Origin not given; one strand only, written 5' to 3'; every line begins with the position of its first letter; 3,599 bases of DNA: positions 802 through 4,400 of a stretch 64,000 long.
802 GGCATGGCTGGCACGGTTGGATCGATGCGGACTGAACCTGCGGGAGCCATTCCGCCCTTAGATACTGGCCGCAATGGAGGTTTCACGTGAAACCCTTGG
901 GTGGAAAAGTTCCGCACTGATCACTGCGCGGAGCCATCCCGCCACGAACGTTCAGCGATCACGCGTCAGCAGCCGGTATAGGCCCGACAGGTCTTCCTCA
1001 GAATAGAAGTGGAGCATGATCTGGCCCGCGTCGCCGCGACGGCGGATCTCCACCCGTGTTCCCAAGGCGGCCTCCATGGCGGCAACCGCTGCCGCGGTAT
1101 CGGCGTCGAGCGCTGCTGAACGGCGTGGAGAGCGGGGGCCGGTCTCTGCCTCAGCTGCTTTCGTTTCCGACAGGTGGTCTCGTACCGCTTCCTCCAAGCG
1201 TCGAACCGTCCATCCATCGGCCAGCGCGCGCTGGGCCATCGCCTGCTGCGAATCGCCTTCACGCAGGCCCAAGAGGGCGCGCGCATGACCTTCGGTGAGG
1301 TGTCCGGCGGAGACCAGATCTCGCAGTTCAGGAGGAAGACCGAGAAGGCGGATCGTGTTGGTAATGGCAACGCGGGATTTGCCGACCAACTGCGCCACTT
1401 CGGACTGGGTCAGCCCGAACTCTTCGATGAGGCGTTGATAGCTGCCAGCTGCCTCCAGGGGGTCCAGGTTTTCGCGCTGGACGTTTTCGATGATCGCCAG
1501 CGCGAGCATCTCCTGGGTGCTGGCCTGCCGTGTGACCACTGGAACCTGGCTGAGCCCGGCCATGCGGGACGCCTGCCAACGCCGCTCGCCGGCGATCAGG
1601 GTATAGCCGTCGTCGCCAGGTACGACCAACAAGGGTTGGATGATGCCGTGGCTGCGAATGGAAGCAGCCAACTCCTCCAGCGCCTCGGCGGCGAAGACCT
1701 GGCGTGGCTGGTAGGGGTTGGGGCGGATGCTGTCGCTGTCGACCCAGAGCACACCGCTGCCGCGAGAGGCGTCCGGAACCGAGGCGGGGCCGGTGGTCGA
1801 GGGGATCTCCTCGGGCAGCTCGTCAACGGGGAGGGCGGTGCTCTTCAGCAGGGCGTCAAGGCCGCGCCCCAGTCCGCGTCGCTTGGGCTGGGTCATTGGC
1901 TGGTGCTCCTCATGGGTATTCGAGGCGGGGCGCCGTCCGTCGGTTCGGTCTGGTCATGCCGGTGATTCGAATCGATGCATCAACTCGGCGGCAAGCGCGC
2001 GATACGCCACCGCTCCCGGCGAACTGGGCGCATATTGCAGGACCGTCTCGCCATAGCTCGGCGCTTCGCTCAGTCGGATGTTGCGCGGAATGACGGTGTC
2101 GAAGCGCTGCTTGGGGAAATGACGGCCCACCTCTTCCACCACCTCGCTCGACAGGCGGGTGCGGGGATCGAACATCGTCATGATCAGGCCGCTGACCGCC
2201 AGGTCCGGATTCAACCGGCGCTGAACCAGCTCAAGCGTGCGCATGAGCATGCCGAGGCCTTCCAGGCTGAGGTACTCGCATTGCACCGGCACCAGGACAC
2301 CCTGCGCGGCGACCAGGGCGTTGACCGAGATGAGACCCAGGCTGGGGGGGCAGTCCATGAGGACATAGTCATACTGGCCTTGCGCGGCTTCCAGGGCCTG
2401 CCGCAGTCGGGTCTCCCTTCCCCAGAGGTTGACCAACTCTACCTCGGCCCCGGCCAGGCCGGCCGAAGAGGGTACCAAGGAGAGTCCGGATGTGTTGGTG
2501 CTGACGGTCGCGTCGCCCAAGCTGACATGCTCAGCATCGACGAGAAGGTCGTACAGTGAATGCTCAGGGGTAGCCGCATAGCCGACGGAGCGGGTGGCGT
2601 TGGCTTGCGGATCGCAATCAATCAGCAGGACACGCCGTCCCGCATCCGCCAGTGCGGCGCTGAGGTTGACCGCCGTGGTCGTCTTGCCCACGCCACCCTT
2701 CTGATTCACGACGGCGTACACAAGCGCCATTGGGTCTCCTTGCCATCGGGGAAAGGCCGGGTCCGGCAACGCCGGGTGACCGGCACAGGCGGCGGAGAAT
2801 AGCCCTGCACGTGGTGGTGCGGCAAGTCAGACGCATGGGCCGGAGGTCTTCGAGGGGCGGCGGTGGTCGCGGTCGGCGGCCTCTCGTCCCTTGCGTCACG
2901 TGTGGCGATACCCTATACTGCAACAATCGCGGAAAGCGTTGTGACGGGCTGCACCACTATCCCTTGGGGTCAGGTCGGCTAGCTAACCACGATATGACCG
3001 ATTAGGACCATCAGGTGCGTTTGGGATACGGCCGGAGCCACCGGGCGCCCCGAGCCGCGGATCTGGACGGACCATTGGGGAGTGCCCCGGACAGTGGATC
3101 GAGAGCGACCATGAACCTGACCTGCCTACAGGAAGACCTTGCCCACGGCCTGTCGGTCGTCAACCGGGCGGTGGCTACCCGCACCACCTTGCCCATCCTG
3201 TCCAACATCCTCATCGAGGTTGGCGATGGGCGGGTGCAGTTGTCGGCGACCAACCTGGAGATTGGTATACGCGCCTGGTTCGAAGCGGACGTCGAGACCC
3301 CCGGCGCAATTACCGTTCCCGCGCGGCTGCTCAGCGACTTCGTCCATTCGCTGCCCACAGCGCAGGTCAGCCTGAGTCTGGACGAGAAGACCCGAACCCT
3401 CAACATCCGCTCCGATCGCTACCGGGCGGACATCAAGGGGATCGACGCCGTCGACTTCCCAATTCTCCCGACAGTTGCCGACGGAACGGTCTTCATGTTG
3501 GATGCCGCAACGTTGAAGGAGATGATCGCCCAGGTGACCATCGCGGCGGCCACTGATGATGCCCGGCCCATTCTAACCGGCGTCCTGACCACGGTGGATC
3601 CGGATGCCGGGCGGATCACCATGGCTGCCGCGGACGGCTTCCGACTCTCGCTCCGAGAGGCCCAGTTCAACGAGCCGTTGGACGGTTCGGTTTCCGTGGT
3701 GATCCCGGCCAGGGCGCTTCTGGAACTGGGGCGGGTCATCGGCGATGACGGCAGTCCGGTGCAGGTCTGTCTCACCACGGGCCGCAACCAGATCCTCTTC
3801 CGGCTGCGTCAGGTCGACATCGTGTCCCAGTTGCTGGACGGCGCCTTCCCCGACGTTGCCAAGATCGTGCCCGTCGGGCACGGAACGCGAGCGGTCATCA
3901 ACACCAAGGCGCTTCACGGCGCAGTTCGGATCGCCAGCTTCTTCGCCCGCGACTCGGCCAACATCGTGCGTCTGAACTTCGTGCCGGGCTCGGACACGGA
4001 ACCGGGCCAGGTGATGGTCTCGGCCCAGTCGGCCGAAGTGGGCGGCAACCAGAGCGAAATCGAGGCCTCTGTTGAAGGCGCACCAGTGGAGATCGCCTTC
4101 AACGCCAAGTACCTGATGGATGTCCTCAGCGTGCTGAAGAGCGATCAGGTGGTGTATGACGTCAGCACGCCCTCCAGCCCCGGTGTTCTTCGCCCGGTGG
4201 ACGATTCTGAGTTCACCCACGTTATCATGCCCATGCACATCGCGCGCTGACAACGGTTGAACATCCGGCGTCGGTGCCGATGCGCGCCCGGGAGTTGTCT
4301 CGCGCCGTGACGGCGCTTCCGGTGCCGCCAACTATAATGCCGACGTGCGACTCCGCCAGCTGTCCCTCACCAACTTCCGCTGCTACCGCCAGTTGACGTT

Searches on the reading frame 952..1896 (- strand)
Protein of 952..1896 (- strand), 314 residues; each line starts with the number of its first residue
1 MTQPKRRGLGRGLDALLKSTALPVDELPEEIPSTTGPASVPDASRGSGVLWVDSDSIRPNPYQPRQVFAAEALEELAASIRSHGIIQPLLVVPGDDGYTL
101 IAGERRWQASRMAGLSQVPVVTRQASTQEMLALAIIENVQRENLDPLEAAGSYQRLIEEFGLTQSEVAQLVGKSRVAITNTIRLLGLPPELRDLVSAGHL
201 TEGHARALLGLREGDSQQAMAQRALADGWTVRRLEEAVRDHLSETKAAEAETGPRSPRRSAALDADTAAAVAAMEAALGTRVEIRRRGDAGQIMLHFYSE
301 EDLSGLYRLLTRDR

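Call 15: find_related_loci(query=window:955-1896:-, collection=genome_contigs, flank=4000)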
Query window:955-1896:- (314 aa) in genome_contigs; peptide patterns used: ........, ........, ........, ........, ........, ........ (x = any residue, [..] = any of these).
600 stretches matched a pattern (row limit reached: there are more); 538 encode a relative of the query (tblastn E <= 1e-3); the best 80 are kept; 80 distinct loci.
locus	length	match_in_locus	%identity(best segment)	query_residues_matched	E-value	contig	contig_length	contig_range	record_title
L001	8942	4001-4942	81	1-314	2e-161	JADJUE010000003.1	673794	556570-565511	MAG: Candidatus Epilinea brevis isolate Hirt_BATAC.427 tig00004243-10-6756820, whole genome shotgun sequence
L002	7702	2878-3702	47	5-307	4e-76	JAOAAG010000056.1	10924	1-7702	MAG: Anaerolineae bacterium isolate SKW140 k141_502729, whole genome shotgun sequence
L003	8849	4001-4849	46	1-307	2e-74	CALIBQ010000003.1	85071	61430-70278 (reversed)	MAG: uncultured Anaerolineae bacterium isolate S1_Bin_MAXBIN__192_1 genome assembly, contig: c_000001851300, whole genom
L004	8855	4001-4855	45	5-313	5e-74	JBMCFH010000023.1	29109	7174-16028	MAG: Chloroflexota bacterium isolate C5M10_3 NODE_451_length_29109_cov_20.560198, whole genome shotgun sequence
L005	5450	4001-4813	45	8-308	9e-72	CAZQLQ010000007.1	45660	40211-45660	MAG TPA_asm: uncultured Candidatus Saccharibacteria bacterium isolate binchicken_co22_144 genome assembly, contig: NODE_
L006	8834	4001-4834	44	5-307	2e-71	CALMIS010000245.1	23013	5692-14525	MAG TPA_asm: uncultured Chloroflexi bacterium isolate SRR2107183_bin.79_CONCOCT_v1.1_MAG genome assembly, contig: ERZ794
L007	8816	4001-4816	43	6-308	6e-71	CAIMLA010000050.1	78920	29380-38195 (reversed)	uncultured bacterium isolate MJ-time_bin-1956 genome assembly, contig: bin-1956:50/56, whole genome shotgun sequence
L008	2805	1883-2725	45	5-311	2e-71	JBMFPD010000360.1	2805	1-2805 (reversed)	MAG: Anaerolineae bacterium isolate KM4338-54 NODE_360_length_2805_cov_2.905792, whole genome shotgun sequence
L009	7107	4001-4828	45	6-310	3e-70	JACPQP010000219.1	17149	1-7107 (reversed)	MAG: Chloroflexi bacterium isolate NC_groundwater_656_Ag_B-0.1um_68_36 B_1_S1_Biohub_coassembly_k141_1945312, whole geno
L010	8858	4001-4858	44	5-311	1e-69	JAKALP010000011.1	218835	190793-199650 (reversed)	MAG: Deltaproteobacteria bacterium isolate WY5.bin12 NODE_66_length_218835_cov_2.604866, whole genome shotgun sequence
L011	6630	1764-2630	42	3-310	1e-69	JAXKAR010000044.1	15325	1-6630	MAG: Emergencia sp. isolate DOME_MAG_8489 8489_D0104_k141_123035, whole genome shotgun sequence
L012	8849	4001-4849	41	5-312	4e-69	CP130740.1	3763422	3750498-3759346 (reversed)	Eubacteriaceae bacterium ES2 chromosome, complete genome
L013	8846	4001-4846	40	1-299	1e-68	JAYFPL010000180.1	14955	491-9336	MAG: Anaerovorax sp. isolate CA_118 c_CA_000000051544, whole genome shotgun sequence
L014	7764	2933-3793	44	5-311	1e-68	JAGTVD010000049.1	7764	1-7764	MAG: Desulfatitalea sp. isolate SH-MAG143 SH-MAG143_contig_000049, whole genome shotgun sequence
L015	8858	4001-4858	42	5-311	2e-68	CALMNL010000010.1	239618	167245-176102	MAG TPA_asm: uncultured Desulfatitalea sp. isolate SRR6284162_bin.22_CONCOCT_v1.1_MAG genome assembly, contig: ERZ795126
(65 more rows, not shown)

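Call 20: find_encoding_contigs(protein=window:952-1896:-, flank=3000, max_places=10)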
Protein window:952-1896:- (314 aa): 23 contigs read that carry it; 6 places shown.
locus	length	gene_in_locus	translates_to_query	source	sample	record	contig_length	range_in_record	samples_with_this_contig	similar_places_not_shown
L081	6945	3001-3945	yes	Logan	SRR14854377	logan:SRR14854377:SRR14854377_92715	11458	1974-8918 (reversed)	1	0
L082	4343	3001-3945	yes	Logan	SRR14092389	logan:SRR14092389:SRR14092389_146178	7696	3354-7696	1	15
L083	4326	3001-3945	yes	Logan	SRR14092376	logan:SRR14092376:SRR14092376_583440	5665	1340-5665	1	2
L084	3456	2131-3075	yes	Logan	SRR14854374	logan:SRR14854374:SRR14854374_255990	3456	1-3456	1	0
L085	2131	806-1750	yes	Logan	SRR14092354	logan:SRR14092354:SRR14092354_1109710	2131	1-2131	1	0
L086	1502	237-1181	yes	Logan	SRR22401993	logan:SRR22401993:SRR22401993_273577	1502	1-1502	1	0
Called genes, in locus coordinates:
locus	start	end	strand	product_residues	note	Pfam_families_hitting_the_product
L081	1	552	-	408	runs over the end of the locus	PF02463:SMC_N, PF13175:AAA_15, PF13476:AAA_23 (weak), PF13304:AAA_21 (faint)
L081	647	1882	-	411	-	PF00712:DNA_pol3_beta, PF02767:DNA_pol3_beta_2, PF02768:DNA_pol3_beta_3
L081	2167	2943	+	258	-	PF00142:Fer4_NifH, PF01656:CbiA, PF02374:ArsA_ATPase (weak), PF06564:CBP_BcsQ, PF09140:MipZ (weak), PF10609:ParA, PF13614:AAA_31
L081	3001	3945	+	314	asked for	PF02195:ParB_N, PF17762:HTH_ParB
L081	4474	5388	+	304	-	PF13489:Methyltransf_23 (weak), PF13847:Methyltransf_31, PF08241:Methyltransf_11, PF08242:Methyltransf_12, PF13649:Methyltransf_25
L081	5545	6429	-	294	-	PF14804:Jag_N, PF01424:R3H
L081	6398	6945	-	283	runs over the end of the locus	PF02096:60KD_IMP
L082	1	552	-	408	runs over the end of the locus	PF02463:SMC_N, PF13175:AAA_15, PF13476:AAA_23 (weak), PF13304:AAA_21 (faint)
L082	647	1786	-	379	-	PF00712:DNA_pol3_beta, PF02767:DNA_pol3_beta_2, PF02768:DNA_pol3_beta_3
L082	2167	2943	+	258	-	PF00142:Fer4_NifH, PF01656:CbiA, PF02374:ArsA_ATPase (weak), PF06564:CBP_BcsQ, PF09140:MipZ (weak), PF10609:ParA, PF13614:AAA_31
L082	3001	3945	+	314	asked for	PF02195:ParB_N, PF17762:HTH_ParB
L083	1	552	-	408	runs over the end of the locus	PF02463:SMC_N, PF13175:AAA_15, PF13476:AAA_23 (weak), PF13304:AAA_21 (faint)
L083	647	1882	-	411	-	PF00712:DNA_pol3_beta, PF02767:DNA_pol3_beta_2, PF02768:DNA_pol3_beta_3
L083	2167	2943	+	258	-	PF00142:Fer4_NifH, PF01656:CbiA, PF02374:ArsA_ATPase (weak), PF06564:CBP_BcsQ, PF09140:MipZ (weak), PF10609:ParA, PF13614:AAA_31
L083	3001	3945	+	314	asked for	PF02195:ParB_N, PF17762:HTH_ParB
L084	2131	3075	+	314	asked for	PF02195:ParB_N, PF17762:HTH_ParB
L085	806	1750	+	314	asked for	PF02195:ParB_N, PF17762:HTH_ParB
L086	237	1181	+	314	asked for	PF02195:ParB_N, PF17762:HTH_ParB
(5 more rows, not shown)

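Call 23: find_homologous_proteins(query=window:955-1896:-, max_evalue=1e-60)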
Query window:955-1896:- (314 aa): 1109 proteins with E <= 1e-60 among 8000 candidates; the best 120 are listed.
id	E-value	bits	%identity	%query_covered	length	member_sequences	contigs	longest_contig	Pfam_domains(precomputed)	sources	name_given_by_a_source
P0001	1.5e-194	663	100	100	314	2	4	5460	PF17762.9,PF02195.27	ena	-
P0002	6.7e-183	625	94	100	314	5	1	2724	PF17762.9,PF02195.27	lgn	-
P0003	2.6e-152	524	81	100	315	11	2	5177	PF17762.9,PF02195.27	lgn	-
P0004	5.1e-137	474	72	100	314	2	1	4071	PF17762.9,PF02195.27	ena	-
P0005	1.2e-132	460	74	100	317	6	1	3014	PF17762.9,PF23552.3,PF02195.27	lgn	-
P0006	5.5e-132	458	72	100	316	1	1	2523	PF17762.9,PF02195.27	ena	-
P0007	6.5e-132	457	72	100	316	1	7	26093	PF17762.9,PF02195.27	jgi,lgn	-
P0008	7.7e-131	454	72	100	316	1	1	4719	PF17762.9,PF02195.27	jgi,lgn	jgi:ParB family chromosome partitioning protein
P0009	1.4e-126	440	70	99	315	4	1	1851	PF17762.9,PF23552.3,PF02195.27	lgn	-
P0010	2.1e-121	423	68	99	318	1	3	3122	PF17762.9,PF23552.3,PF02195.27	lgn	-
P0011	2.3e-121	423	68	99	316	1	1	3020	PF17762.9,PF23552.3,PF02195.27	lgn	-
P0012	2.5e-100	354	60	98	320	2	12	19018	PF17762.9,PF23552.3,PF02195.27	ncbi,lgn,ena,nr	ncbi:MAG: ParB/RepB/Spo0J family partition protein [Chloroflexi bacterium]|nr:ParB/RepB/Spo0J family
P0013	1.5e-97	345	59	97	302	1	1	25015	PF17762.9,PF23552.3,PF02195.27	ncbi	-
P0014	3.8e-97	343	58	99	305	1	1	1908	PF17762.9,PF23552.3,PF02195.27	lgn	-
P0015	4.2e-97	343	59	98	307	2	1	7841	PF17762.9,PF23552.3,PF02195.27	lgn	-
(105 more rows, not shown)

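Call 24: find_encoding_contigs(protein=P0002, flank=3000, max_places=10)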
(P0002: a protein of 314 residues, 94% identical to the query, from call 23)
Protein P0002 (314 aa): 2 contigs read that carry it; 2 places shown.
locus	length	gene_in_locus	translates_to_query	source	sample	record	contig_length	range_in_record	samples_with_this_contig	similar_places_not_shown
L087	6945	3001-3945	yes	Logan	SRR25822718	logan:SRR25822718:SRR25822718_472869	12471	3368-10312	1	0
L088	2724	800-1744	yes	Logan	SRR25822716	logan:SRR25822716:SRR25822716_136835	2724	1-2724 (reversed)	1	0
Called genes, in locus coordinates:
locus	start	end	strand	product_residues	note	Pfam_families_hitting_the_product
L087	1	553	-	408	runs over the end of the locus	PF02463:SMC_N, PF13175:AAA_15, PF13476:AAA_23 (weak), PF13304:AAA_21 (faint)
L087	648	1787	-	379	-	PF00712:DNA_pol3_beta, PF02767:DNA_pol3_beta_2, PF02768:DNA_pol3_beta_3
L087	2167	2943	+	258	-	PF00142:Fer4_NifH, PF01656:CbiA, PF02374:ArsA_ATPase (weak), PF06564:CBP_BcsQ, PF09140:MipZ (weak), PF10609:ParA, PF13614:AAA_31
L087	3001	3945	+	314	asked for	PF02195:ParB_N, PF17762:HTH_ParB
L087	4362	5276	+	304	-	PF13489:Methyltransf_23 (weak), PF13847:Methyltransf_31, PF08241:Methyltransf_11, PF08242:Methyltransf_12, PF13649:Methyltransf_25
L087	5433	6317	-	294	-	PF14804:Jag_N, PF01424:R3H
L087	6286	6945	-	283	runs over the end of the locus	PF02096:60KD_IMP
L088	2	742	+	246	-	?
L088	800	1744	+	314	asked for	PF02195:ParB_N, PF17762:HTH_ParB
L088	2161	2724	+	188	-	?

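Call 25: find_encoding_contigs(protein=P0005, flank=3000, max_places=10)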
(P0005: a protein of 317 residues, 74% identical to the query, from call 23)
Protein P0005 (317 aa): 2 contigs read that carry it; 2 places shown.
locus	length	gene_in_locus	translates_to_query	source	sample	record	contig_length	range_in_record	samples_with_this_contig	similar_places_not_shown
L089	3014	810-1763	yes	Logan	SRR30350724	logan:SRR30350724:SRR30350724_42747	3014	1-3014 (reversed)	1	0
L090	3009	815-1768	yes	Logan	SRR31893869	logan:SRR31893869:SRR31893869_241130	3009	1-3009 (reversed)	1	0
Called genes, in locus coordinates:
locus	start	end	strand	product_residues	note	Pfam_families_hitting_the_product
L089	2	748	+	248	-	?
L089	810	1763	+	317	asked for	PF02195:ParB_N, PF17762:HTH_ParB, PF23552:ParB_C (weak)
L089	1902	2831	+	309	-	PF13489:Methyltransf_23 (weak), PF13649:Methyltransf_25, PF13847:Methyltransf_31, PF08241:Methyltransf_11, PF08242:Methyltransf_12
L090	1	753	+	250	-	?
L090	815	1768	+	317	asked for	PF02195:ParB_N, PF17762:HTH_ParB, PF23552:ParB_C (weak)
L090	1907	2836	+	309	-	PF13489:Methyltransf_23 (weak), PF13649:Methyltransf_25, PF13847:Methyltransf_31, PF08241:Methyltransf_11, PF08242:Methyltransf_12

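Call 26: find_encoding_contigs(protein=P0007, flank=3000, max_places=10)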
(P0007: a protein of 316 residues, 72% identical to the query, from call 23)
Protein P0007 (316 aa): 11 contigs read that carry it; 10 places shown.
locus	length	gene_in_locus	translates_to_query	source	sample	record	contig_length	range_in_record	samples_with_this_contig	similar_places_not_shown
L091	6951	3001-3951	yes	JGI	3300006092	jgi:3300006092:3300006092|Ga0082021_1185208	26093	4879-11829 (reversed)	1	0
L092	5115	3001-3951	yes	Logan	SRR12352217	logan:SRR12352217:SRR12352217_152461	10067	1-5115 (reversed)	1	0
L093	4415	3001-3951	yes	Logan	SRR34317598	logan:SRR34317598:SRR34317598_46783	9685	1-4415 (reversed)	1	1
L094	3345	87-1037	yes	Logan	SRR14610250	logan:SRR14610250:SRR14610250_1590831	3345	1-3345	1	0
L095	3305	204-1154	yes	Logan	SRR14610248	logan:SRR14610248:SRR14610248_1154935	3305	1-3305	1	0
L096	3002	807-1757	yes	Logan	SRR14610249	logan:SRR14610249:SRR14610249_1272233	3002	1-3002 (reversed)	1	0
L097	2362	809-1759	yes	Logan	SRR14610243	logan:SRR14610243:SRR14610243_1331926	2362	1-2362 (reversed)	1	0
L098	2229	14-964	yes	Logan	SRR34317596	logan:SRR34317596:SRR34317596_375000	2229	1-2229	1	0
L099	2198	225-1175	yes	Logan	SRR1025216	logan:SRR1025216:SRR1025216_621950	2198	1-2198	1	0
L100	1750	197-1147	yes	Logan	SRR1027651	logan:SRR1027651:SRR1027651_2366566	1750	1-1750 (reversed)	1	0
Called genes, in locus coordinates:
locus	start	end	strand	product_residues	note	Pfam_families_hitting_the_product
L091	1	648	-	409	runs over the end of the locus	PF02463:SMC_N, PF13175:AAA_15 (weak), PF13476:AAA_23, PF13304:AAA_21 (faint)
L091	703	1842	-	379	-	PF00712:DNA_pol3_beta, PF02767:DNA_pol3_beta_2, PF02768:DNA_pol3_beta_3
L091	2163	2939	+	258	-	PF00142:Fer4_NifH, PF01656:CbiA, PF02374:ArsA_ATPase (weak), PF06564:CBP_BcsQ, PF09140:MipZ (weak), PF10609:ParA, PF13614:AAA_31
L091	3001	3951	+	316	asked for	PF02195:ParB_N, PF17762:HTH_ParB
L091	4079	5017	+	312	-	PF13489:Methyltransf_23 (weak), PF13847:Methyltransf_31, PF08241:Methyltransf_11, PF08242:Methyltransf_12, PF13649:Methyltransf_25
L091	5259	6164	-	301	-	PF14804:Jag_N, PF01424:R3H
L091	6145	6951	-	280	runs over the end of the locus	PF02096:60KD_IMP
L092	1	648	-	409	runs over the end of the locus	PF02463:SMC_N, PF13175:AAA_15, PF13476:AAA_23, PF13304:AAA_21 (faint)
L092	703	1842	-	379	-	PF00712:DNA_pol3_beta, PF02767:DNA_pol3_beta_2, PF02768:DNA_pol3_beta_3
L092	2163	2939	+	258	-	PF00142:Fer4_NifH, PF01656:CbiA, PF02374:ArsA_ATPase (weak), PF06564:CBP_BcsQ, PF09140:MipZ (weak), PF10609:ParA, PF13614:AAA_31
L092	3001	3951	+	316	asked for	PF02195:ParB_N, PF17762:HTH_ParB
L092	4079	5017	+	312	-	PF13489:Methyltransf_23 (weak), PF13847:Methyltransf_31, PF08241:Methyltransf_11, PF08242:Methyltransf_12, PF13649:Methyltransf_25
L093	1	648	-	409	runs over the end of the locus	PF02463:SMC_N, PF13175:AAA_15, PF13476:AAA_23, PF13304:AAA_21 (faint)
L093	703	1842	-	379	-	PF00712:DNA_pol3_beta, PF02767:DNA_pol3_beta_2, PF02768:DNA_pol3_beta_3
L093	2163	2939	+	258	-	PF00142:Fer4_NifH, PF01656:CbiA, PF02374:ArsA_ATPase (weak), PF06564:CBP_BcsQ, PF09140:MipZ (weak), PF10609:ParA, PF13614:AAA_31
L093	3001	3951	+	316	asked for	PF02195:ParB_N, PF17762:HTH_ParB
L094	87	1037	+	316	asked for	PF02195:ParB_N, PF17762:HTH_ParB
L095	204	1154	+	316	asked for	PF02195:ParB_N, PF17762:HTH_ParB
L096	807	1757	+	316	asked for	PF02195:ParB_N, PF17762:HTH_ParB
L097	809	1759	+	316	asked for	PF02195:ParB_N, PF17762:HTH_ParB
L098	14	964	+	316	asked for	PF02195:ParB_N, PF17762:HTH_ParB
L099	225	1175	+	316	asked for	PF02195:ParB_N, PF17762:HTH_ParB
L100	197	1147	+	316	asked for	PF02195:ParB_N, PF17762:HTH_ParB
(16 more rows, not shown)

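Call 48: find_encoding_contigs(protein=P0003, flank=1500, max_places=10)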
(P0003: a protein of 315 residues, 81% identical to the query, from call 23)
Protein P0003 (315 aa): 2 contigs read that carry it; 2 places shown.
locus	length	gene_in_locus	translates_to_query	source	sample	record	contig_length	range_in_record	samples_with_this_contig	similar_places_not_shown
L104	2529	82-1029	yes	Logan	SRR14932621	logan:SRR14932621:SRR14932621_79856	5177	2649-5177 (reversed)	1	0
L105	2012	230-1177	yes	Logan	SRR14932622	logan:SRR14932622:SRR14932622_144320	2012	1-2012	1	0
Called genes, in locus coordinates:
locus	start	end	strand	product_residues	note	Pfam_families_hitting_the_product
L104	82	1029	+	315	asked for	PF02195:ParB_N, PF17762:HTH_ParB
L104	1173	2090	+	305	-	PF13847:Methyltransf_31, PF08241:Methyltransf_11, PF08242:Methyltransf_12, PF13649:Methyltransf_25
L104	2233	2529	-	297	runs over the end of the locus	PF14804:Jag_N, PF01424:R3H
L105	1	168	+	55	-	?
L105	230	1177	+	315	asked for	PF02195:ParB_N, PF17762:HTH_ParB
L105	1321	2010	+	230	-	?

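Call 49: find_encoding_contigs(protein=P0004, flank=1500, max_places=10)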
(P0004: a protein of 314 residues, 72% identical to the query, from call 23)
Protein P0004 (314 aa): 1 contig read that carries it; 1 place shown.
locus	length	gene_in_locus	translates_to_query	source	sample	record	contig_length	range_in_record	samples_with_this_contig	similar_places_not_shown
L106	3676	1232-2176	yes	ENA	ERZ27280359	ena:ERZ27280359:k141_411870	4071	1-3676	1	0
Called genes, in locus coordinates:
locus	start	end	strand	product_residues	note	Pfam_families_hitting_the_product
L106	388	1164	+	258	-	PF00142:Fer4_NifH, PF01656:CbiA, PF02374:ArsA_ATPase (weak), PF06564:CBP_BcsQ, PF09140:MipZ, PF10609:ParA, PF13614:AAA_31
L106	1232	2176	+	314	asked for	PF02195:ParB_N, PF17762:HTH_ParB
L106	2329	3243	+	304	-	PF13489:Methyltransf_23 (weak), PF13847:Methyltransf_31, PF08241:Methyltransf_11, PF08242:Methyltransf_12, PF13649:Methyltransf_25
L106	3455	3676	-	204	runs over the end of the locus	?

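Call 50: find_encoding_contigs(protein=P0009, flank=1500, max_places=10)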
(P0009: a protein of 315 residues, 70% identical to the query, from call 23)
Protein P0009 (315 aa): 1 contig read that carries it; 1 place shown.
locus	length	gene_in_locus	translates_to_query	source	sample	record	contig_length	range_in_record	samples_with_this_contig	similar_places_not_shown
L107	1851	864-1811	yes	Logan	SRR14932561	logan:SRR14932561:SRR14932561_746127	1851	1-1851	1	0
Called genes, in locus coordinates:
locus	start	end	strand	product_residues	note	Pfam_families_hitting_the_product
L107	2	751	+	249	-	?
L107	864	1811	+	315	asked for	PF02195:ParB_N, PF17762:HTH_ParB, PF23552:ParB_C (weak)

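Call 74: search_protein_families(library=pfam, proteins=[L081:4474-5388:+, window:955-1896:-])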
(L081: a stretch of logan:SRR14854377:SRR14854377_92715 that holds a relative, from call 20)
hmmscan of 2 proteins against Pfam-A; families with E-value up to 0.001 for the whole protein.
L081:4474-5388:+ (304 aa): 6 families
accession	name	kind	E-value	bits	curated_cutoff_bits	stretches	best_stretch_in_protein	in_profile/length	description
PF08241.18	Methyltransf_11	-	4.4e-17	62.9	21.2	1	51-143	2-94/95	Methyltransferase domain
PF13649.12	Methyltransf_25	-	6.8e-15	56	27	1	51-140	3-97/97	Methyltransferase domain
PF08242.18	Methyltransf_12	-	3.8e-10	40.8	30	1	51-140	2-96/98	Methyltransferase domain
PF13847.12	Methyltransf_31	-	4.3e-08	33.4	27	1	45-158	3-124/145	Methyltransferase domain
PF13489.12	Methyltransf_23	-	1.9e-06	28.1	27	1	21-161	1-134/164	Methyltransferase domain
PF01209.24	Ubie_methyltran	-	6.9e-05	22.8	20.1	1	59-149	65-157/233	ubiE/COQ5 methyltransferase family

window:955-1896:- (314 aa): 3 families
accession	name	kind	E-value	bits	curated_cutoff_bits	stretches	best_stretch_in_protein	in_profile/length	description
PF17762.8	HTH_ParB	-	4.3e-35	120.4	22.6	1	142-240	1-99/102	ParB HTH domain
PF02195.25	ParB_N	-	1.8e-30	105.3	26.3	1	53-140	7-95/95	ParB N-terminal domain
PF23552.2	ParB_C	-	0.00013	21.8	23.8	1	264-309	2-48/50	ParB dimerisation domain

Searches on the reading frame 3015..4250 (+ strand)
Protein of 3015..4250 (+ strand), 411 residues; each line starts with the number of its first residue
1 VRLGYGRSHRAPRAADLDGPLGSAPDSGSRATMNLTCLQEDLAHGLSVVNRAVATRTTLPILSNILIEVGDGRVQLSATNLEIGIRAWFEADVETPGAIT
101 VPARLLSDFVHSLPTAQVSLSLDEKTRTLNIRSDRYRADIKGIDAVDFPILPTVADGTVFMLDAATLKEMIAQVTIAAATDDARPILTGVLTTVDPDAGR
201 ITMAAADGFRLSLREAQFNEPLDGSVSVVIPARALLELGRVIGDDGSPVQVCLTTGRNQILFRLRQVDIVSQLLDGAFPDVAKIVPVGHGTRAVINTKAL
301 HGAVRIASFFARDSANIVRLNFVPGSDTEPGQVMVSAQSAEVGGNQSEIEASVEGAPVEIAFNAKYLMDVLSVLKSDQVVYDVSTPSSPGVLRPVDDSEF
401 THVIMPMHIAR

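Call 74: search_protein_families(library=pfam, proteins=[window:3015-4250:+])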
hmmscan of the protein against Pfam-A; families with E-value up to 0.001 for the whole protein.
window:3015-4250:+ (411 aa): 3 families
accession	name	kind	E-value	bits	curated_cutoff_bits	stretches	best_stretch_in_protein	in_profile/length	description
PF00712.24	DNA_pol3_beta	-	1.3e-31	109.7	24.4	1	33-152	1-120/120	DNA polymerase III beta subunit, N-terminal domain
PF02767.21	DNA_pol3_beta_2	-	8.8e-31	107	27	1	162-280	2-116/116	DNA polymerase III beta subunit, central domain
PF02768.20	DNA_pol3_beta_3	-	4e-27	94.9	27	1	283-407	2-120/121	DNA polymerase III beta subunit, C-terminal domain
